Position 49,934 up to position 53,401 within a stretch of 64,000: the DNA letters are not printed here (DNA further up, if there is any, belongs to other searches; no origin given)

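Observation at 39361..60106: Complete alginate-utilisation locus (19.8 kb) bracketed by two near-identical decayed IS6 copies in direct orientation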

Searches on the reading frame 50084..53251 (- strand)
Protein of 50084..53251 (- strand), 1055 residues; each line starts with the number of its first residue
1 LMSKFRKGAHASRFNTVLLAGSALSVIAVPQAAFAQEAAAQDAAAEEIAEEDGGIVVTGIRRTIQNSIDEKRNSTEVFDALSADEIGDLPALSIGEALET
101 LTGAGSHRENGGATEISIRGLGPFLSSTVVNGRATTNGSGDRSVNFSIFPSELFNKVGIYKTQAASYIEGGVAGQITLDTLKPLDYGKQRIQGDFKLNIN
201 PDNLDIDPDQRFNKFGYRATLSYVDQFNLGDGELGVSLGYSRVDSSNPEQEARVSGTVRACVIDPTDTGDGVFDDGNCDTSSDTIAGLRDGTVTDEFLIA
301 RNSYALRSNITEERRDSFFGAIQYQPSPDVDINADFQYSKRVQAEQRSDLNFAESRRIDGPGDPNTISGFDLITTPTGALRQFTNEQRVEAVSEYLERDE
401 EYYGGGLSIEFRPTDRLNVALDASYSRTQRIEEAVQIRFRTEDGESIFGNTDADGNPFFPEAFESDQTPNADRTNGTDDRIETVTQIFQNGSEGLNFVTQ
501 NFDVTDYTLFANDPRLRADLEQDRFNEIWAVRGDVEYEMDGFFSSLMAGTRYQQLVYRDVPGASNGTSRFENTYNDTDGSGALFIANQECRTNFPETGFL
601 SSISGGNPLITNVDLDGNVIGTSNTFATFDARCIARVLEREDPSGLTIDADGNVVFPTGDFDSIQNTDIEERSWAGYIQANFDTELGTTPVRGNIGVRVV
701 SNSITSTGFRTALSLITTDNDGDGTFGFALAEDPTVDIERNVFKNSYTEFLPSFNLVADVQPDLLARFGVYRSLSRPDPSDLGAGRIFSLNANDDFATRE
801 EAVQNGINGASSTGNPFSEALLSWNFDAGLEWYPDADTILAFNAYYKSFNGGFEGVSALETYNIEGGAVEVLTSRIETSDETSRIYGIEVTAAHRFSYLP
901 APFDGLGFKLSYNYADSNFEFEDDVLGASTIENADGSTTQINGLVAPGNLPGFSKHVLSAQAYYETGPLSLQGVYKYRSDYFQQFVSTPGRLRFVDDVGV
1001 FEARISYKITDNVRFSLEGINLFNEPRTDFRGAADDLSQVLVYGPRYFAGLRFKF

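Call 10: search_protein_families(library=pfam, proteins=[window:50084-53251:-])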
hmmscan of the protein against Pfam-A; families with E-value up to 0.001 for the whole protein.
window:50084-53251:- (1055 aa): 1 family
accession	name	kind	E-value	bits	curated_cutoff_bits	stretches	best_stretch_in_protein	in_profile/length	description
PF07715.20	Plug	-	3e-13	50.6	23.9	1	71-174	2-106/107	TonB-dependent Receptor Plug Domain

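Call 76: search_protein_families(library=ncbifam, proteins=[window:50084-53251:-], max_evalue=1e-10)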
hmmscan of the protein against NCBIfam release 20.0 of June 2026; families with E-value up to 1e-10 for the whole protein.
window:50084-53251:- (1055 aa): 1 family
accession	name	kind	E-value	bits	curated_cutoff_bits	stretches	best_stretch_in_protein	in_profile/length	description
TIGR01782.1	TonB-Xanth-Caul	subfamily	7.4e-136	454.6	310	1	55-1055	4-868/868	TonB-dependent receptor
